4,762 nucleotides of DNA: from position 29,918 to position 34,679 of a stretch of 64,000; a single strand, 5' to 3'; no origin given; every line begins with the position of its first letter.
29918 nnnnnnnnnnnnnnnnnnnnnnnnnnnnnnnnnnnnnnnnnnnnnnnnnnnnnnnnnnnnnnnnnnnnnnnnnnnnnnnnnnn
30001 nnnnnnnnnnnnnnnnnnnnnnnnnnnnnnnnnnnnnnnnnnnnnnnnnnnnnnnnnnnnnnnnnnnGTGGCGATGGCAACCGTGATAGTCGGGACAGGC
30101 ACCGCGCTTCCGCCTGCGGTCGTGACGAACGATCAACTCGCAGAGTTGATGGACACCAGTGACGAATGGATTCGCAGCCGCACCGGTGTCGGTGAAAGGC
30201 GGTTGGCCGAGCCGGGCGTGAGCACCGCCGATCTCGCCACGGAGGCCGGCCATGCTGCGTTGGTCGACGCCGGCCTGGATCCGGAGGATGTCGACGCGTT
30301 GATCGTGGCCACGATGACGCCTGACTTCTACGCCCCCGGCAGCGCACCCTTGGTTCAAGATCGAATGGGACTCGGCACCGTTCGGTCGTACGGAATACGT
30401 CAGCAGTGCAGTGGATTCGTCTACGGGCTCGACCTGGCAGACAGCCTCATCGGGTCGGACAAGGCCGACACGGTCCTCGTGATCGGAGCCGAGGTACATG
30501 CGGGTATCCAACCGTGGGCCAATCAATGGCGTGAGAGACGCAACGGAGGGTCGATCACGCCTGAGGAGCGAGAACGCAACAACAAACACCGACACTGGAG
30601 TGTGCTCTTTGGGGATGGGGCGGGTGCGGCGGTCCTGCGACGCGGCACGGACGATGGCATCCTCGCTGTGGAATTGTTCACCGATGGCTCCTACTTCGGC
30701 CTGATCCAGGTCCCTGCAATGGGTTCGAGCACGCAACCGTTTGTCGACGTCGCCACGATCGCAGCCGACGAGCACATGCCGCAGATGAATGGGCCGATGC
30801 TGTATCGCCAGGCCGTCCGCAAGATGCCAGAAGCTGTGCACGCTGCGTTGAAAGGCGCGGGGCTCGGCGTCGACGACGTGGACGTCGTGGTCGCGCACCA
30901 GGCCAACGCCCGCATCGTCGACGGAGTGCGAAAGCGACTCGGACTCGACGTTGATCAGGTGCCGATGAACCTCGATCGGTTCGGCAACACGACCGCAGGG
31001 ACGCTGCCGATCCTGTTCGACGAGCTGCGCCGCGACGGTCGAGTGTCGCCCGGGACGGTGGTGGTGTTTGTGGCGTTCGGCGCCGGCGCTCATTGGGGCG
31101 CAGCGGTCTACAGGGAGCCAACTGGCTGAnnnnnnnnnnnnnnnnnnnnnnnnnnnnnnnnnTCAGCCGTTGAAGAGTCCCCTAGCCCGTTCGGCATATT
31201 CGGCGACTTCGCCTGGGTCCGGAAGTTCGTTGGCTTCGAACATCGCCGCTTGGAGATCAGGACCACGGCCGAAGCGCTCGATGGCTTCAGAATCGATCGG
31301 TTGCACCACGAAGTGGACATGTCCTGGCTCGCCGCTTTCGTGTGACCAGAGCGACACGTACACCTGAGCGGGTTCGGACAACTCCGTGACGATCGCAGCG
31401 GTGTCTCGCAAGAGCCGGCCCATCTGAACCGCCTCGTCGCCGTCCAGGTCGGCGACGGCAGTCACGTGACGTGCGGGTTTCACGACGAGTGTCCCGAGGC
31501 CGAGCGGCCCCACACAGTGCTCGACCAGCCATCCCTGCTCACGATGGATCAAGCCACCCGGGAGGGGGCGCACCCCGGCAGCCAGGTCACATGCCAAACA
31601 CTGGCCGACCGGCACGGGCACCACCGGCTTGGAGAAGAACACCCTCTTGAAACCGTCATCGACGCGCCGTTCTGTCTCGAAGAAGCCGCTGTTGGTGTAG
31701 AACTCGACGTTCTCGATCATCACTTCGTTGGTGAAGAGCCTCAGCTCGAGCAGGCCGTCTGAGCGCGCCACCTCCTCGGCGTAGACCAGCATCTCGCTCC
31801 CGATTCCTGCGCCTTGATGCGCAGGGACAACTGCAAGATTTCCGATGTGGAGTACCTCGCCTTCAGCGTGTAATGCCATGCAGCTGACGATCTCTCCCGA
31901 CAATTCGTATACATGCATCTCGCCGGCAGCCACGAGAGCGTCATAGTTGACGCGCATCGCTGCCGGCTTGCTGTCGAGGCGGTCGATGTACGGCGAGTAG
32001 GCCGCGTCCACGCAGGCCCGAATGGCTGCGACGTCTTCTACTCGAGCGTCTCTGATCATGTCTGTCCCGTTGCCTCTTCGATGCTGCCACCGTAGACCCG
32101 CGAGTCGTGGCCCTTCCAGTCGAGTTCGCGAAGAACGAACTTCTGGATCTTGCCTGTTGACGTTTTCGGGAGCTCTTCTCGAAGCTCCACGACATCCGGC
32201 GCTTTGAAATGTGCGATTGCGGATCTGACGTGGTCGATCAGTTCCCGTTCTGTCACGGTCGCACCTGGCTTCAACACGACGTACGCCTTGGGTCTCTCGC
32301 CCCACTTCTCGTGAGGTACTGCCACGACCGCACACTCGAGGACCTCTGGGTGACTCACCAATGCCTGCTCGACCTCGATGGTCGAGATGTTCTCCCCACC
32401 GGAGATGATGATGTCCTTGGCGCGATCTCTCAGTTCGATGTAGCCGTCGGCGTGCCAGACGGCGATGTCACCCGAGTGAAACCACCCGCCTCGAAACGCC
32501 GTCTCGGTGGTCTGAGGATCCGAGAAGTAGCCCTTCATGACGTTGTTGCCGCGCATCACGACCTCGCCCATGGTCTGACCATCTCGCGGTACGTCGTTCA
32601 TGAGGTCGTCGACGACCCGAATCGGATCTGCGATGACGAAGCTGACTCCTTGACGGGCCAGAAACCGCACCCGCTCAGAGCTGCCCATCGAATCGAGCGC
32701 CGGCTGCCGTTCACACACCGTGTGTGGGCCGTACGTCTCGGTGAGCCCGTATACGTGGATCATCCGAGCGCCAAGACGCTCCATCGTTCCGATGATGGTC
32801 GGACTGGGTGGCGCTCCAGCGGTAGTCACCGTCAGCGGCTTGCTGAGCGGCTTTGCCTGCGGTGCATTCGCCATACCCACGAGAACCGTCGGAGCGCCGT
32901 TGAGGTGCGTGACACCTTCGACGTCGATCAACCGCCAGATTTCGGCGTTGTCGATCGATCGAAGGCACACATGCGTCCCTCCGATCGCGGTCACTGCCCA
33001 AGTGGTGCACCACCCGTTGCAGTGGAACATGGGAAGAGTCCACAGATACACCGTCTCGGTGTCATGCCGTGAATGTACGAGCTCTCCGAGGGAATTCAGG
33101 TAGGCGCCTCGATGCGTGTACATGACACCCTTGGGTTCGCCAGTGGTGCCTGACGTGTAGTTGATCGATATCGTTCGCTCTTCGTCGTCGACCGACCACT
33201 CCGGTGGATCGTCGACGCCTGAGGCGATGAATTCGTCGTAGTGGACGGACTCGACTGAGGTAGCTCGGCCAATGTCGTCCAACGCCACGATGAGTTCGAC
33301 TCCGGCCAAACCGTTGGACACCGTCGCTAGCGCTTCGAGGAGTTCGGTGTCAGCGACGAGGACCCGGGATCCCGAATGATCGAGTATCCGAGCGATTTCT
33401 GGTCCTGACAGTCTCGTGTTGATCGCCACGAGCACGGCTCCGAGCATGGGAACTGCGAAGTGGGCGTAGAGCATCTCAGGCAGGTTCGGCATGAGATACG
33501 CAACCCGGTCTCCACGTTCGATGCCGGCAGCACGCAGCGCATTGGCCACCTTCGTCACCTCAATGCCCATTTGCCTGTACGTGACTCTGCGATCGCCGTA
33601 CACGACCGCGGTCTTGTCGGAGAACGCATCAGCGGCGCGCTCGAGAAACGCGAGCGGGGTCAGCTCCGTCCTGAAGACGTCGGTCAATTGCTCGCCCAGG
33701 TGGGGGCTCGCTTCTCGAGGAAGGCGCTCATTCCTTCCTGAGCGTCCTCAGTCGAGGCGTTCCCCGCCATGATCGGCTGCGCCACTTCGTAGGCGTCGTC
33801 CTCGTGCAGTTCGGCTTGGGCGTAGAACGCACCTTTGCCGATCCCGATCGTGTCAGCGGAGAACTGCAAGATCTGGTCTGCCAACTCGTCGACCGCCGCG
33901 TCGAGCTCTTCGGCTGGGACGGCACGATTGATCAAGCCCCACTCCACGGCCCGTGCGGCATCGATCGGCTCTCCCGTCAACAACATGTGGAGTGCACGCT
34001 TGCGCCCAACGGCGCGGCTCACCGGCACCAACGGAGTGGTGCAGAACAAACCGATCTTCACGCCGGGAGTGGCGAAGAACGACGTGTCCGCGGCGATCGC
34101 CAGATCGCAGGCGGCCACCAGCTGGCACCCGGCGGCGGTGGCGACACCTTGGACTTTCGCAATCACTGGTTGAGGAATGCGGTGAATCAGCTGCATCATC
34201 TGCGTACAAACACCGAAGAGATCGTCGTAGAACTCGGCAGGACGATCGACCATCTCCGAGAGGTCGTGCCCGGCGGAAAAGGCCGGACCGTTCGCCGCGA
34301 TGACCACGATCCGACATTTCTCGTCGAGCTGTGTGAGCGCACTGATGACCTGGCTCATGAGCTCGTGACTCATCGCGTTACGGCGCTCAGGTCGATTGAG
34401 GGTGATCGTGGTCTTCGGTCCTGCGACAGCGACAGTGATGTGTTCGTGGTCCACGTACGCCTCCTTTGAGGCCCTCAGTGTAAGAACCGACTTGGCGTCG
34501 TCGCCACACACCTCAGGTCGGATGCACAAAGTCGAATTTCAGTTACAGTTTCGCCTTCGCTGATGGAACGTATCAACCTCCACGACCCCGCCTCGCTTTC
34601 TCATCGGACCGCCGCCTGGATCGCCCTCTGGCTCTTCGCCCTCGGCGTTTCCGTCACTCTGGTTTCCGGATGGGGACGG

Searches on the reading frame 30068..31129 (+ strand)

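Call 40: search_protein_families(library=pfam, proteins=[window:30068-31129:+], max_evalue=0.0001)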
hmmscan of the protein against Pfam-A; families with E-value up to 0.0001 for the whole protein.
window:30068-31129:+ (353 aa): 3 families
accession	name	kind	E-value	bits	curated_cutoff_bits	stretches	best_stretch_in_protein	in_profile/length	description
PF08541.16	ACP_syn_III_C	-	5.7e-30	103.8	26.6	1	262-349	2-89/90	3-Oxoacyl-[acyl-carrier-protein (ACP)] synthase III C terminal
PF08545.16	ACP_syn_III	-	1.4e-19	70.2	24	2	110-151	3-44/80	3-Oxoacyl-[acyl-carrier-protein (ACP)] synthase III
PF00108.29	Thiolase_N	-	4e-08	33.4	26.4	1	37-142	7-113/260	Thiolase, N-terminal domain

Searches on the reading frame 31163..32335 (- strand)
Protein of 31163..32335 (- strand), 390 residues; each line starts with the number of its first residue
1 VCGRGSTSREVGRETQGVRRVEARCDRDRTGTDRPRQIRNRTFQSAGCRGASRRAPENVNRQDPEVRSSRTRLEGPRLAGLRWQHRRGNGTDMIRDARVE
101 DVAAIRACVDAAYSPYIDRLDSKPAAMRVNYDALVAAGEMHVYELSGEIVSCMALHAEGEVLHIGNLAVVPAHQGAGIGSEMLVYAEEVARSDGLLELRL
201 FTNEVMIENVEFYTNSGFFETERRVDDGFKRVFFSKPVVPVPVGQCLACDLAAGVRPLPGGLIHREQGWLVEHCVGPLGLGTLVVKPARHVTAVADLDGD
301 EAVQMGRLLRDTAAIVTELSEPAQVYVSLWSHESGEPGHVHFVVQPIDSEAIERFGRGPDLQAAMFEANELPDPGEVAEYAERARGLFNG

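Call 66: search_protein_families(library=pfam, proteins=[window:31163-32335:-], max_evalue=0.0001)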
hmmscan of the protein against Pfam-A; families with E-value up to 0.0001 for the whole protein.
window:31163-32335:- (390 aa): 3 families
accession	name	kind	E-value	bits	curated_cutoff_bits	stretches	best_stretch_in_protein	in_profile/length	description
PF00583.31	Acetyltransf_1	-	7.5e-11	42.8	20.7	1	133-218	28-116/116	Acetyltransferase (GNAT) family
PF13508.13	Acetyltransf_7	-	1.1e-10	42.2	27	1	138-218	3-82/84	Acetyltransferase (GNAT) domain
PF13673.13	Acetyltransf_10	-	3.1e-08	34.1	23.6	1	139-225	32-114/128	Acetyltransferase (GNAT) domain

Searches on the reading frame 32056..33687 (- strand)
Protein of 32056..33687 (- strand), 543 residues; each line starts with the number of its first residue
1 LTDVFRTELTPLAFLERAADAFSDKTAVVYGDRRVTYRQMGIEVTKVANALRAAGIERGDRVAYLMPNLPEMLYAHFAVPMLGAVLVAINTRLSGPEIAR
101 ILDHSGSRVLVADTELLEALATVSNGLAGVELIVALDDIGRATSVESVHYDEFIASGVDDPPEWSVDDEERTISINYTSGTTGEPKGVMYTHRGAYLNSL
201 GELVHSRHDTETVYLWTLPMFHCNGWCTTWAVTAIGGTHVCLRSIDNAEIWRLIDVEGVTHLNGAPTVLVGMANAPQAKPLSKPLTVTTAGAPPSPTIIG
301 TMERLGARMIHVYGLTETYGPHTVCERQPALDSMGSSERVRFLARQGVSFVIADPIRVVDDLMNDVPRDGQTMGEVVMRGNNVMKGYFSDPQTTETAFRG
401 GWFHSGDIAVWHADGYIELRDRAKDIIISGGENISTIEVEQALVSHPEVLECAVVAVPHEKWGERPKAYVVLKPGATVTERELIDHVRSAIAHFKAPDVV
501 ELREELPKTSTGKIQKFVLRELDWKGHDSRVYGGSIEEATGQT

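Call 40: search_protein_families(library=pfam, proteins=[window:32056-33687:-], max_evalue=0.0001)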
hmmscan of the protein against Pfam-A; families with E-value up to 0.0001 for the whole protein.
window:32056-33687:- (543 aa): 2 families
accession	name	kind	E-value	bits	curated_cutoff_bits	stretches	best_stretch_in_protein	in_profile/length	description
PF00501.34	AMP-binding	-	1.2e-83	281.5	29.9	1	15-388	1-384/384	AMP-binding enzyme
PF13193.12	AMP-binding_C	-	5.6e-26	91.7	24.5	1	438-513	1-76/76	AMP-binding enzyme C-terminal domain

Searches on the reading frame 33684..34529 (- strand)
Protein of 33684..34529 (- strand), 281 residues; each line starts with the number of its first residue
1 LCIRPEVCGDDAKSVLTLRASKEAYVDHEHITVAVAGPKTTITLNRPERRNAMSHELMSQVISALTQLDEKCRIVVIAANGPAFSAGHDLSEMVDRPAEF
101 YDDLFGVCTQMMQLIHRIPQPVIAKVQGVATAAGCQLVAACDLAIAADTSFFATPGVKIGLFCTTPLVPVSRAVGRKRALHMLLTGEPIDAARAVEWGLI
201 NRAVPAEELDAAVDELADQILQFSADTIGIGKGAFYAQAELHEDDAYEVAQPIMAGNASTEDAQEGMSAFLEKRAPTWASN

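Call 41: search_protein_families(library=pfam, proteins=[window:33684-34529:-], max_evalue=0.0001)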
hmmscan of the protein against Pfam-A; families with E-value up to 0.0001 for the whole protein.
window:33684-34529:- (281 aa): 2 families
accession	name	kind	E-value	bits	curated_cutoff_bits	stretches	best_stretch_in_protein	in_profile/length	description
PF00378.25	ECH_1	-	3.4e-53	181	27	1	41-280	8-250/251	Enoyl-CoA hydratase/isomerase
PF16113.10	ECH_2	-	2.3e-28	100.1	27.2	1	41-219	3-187/335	Enoyl-CoA hydratase/isomerase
